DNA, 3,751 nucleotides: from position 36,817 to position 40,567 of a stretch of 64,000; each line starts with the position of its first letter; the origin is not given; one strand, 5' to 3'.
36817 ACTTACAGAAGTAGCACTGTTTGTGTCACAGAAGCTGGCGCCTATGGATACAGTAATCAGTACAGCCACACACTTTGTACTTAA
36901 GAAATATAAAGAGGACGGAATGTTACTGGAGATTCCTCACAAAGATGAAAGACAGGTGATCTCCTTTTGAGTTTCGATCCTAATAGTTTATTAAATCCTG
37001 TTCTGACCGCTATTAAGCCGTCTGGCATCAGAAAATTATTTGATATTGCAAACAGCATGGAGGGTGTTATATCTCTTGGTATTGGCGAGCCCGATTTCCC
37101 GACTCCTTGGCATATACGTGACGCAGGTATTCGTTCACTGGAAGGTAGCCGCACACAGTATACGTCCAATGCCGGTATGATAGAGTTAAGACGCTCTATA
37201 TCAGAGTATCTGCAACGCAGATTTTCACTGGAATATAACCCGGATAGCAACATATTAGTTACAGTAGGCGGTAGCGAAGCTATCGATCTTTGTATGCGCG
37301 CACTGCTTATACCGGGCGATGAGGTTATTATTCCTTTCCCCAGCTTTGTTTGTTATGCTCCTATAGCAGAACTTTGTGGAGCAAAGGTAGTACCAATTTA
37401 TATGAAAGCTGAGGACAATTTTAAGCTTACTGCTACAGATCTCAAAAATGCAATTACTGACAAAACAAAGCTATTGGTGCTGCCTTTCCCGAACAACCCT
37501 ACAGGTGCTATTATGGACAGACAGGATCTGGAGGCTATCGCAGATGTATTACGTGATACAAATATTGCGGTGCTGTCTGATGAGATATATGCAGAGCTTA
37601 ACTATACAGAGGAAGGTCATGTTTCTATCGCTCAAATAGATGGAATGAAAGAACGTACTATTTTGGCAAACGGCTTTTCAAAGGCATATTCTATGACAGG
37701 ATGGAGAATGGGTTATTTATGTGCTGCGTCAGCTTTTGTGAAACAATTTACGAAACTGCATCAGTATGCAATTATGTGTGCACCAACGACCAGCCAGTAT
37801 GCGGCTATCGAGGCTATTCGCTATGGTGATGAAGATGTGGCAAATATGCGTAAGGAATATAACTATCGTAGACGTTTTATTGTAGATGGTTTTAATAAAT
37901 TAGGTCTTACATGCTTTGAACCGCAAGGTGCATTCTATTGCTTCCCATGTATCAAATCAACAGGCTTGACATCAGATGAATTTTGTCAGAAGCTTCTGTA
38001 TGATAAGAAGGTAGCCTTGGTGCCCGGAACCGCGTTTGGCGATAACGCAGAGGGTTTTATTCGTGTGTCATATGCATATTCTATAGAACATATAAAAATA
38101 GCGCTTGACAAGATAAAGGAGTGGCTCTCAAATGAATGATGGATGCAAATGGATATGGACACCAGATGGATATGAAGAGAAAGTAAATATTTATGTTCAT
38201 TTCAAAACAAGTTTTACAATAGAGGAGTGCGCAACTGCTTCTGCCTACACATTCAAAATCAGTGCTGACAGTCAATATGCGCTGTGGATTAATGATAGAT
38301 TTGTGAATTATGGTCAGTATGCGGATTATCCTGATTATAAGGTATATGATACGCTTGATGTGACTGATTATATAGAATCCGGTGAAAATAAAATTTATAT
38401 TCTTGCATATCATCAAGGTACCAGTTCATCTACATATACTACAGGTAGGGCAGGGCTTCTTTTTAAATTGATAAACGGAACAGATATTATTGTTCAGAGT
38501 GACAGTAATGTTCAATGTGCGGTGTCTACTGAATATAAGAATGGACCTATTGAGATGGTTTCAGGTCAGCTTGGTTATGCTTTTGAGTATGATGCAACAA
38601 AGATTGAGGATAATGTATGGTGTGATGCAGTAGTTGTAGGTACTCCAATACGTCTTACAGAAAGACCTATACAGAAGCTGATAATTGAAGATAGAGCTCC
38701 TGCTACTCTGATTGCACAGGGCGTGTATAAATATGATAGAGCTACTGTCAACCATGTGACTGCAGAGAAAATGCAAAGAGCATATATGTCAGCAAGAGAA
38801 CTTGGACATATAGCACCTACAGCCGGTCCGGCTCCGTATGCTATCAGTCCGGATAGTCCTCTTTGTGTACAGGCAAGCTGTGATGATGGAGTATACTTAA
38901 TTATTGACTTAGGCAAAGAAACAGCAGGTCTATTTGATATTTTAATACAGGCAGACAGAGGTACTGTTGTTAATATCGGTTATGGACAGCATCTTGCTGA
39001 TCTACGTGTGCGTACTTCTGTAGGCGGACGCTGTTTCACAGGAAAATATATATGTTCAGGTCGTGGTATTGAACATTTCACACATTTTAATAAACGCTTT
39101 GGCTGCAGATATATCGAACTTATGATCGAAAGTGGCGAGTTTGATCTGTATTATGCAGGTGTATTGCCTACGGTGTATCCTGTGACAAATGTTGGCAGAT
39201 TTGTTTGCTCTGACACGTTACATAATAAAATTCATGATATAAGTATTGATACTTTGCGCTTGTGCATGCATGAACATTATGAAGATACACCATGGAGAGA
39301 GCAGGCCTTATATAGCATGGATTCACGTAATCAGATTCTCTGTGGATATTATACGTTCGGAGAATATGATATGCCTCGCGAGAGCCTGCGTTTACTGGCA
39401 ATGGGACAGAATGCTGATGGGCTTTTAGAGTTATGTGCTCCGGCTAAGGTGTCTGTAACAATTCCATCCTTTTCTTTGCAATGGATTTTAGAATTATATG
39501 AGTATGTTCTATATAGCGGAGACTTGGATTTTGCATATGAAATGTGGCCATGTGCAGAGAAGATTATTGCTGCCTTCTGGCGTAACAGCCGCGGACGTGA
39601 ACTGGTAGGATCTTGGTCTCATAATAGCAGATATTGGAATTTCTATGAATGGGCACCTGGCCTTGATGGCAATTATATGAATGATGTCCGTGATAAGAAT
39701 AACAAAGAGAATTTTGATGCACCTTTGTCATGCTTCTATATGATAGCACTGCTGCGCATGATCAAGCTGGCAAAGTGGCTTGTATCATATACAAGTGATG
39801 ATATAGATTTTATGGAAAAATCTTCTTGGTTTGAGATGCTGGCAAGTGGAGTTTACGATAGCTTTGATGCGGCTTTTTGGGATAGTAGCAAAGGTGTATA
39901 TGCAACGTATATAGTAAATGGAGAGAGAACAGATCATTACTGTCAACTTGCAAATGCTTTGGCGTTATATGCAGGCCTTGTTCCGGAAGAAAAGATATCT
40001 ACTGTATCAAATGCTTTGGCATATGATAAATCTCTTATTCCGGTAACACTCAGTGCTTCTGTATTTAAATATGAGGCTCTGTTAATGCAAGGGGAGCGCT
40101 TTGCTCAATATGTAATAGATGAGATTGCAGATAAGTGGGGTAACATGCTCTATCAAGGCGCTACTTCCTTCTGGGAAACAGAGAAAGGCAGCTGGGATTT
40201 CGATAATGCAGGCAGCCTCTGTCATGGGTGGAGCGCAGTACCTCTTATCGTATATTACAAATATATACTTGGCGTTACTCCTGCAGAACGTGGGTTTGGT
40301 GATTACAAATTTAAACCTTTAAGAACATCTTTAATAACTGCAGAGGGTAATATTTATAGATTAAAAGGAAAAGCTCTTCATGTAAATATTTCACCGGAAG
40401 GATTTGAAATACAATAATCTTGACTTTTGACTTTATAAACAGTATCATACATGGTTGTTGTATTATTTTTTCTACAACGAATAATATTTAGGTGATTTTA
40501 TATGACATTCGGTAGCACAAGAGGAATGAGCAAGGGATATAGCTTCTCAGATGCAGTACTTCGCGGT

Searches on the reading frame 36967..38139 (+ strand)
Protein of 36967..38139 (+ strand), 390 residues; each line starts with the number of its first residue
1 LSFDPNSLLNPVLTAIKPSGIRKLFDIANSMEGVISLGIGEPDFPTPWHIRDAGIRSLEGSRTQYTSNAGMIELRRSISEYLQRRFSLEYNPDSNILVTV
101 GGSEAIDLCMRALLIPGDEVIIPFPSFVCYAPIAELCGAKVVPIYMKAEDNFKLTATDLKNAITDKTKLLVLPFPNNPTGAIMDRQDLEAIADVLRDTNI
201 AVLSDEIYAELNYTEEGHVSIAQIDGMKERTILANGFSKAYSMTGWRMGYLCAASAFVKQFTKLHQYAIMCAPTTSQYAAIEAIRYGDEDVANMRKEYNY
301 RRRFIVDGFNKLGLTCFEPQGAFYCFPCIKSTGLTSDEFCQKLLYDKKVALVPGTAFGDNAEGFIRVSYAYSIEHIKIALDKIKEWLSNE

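Call 52: search_protein_families(library=pfam, proteins=[window:36967-38139:+], max_evalue=0.00001)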
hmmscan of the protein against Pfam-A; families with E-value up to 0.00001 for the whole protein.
window:36967-38139:+ (390 aa): 3 families
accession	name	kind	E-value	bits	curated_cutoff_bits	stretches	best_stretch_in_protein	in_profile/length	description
PF00155.27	Aminotran_1_2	-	8.8e-77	259.1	19.7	1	33-383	2-361/361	Aminotransferase class I and II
PF01041.23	DegT_DnrJ_EryC1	-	8.6e-10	38.8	19.8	1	92-205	38-145/360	DegT/DnrJ/EryC1/StrS aminotransferase family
PF00266.25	Aminotran_5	-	9.7e-09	35.1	21.5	1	92-205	60-175/371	Aminotransferase class-V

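Call 63: search_protein_families(library=ncbifam, proteins=[window:36967-38139:+], max_evalue=0.00001)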
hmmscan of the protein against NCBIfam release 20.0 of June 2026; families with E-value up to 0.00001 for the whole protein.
window:36967-38139:+ (390 aa): 74 families (the best 25 are shown)
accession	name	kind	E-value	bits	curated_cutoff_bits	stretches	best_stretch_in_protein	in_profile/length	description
NF005816.0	PRK07682.1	equivalog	2.5e-160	533.3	620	1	12-389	9-385/390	aminotransferase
NF005817.0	PRK07683.1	equivalog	3.2e-134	447.4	575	1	7-389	3-383/387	aminotransferase A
NF005588.0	PRK07309.1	equivalog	7.7e-117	390.5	576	1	9-389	7-388/391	pyridoxal phosphate-dependent aminotransferase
NF041364.1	GntC_guanitoxin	equivalog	7.8e-110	367.1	415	1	35-385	1-355/356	guanitoxin biosynthesis PLP-dependent (S)-gamma-hydroxy-L-arginine cyclodehydratase GntC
NF041091.1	asp_aminotase_Arch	equivalog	5e-106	354.7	550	1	28-387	23-375/376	aspartate aminotransferase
NF006229.0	PRK08361.1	equivalog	1.2e-105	353.7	624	1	14-389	15-390/391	aspartate aminotransferase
NF004770.0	PRK06108.1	subfamily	7.6e-94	314.7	422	1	10-389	14-394/396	pyridoxal phosphate-dependent aminotransferase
NF004975.0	PRK06348.1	equivalog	1.3e-85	287.7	549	1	24-385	21-381/384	pyridoxal phosphate-dependent aminotransferase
NF006756.0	PRK09276.1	subfamily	6e-80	269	507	1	32-385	31-384/387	LL-diaminopimelate aminotransferase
TIGR03540.1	DapC_direct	equivalog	1.3e-79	267.9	593.25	1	32-385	29-382/383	LL-diaminopimelate aminotransferase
NF004769.0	PRK06107.1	equivalog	1.5e-78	264.4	617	1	32-385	33-396/402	aspartate transaminase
NF005855.0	PRK07777.1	equivalog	7.3e-78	262.6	553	1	32-364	28-362/391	pyridoxal phosphate-dependent aminotransferase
NF005601.0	PRK07337.1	equivalog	4.3e-75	253.3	496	1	27-387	30-392/394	pyridoxal phosphate-dependent aminotransferase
NF006514.0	PRK08960.1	equivalog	3.4e-73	246.7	554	1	15-388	11-386/388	pyridoxal phosphate-dependent aminotransferase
NF006569.0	PRK09082.1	subfamily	1e-72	245.4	420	1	32-384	30-384/386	methionine aminotransferase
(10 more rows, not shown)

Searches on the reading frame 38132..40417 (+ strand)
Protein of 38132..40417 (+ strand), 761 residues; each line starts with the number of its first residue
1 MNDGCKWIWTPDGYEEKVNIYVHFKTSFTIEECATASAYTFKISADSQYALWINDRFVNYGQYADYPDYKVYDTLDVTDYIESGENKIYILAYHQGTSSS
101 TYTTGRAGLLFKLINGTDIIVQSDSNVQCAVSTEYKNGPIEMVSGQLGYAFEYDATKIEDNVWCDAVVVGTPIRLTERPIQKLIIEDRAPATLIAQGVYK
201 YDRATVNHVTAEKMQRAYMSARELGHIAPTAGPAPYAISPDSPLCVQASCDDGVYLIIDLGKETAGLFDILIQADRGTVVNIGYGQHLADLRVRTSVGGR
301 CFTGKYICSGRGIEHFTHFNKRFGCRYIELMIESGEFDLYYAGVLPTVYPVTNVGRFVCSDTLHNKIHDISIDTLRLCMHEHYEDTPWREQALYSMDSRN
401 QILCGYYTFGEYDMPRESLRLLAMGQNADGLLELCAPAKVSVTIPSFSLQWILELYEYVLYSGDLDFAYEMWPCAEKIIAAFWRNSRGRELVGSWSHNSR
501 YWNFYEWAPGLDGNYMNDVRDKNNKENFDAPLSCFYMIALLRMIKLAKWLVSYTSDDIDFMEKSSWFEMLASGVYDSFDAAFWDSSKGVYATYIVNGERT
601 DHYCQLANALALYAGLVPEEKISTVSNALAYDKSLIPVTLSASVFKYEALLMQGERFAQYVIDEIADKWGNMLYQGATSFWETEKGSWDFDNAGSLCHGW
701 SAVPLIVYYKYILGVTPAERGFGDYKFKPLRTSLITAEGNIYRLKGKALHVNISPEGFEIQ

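Call 52: search_protein_families(library=pfam, proteins=[window:38132-40417:+], max_evalue=0.00001)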
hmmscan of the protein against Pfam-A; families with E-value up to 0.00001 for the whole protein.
window:38132-40417:+ (761 aa): 2 families
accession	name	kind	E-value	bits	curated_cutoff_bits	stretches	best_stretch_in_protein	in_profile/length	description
PF17389.8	Bac_rhamnosid6H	-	1.4e-26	94.1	24.5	1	353-706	2-333/339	Bacterial alpha-L-rhamnosidase 6 hairpin glycosidase domain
PF05592.18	Bac_rhamnosid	-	1.3e-09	38.3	22.2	1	256-330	8-84/102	Bacterial alpha-L-rhamnosidase concanavalin-like domain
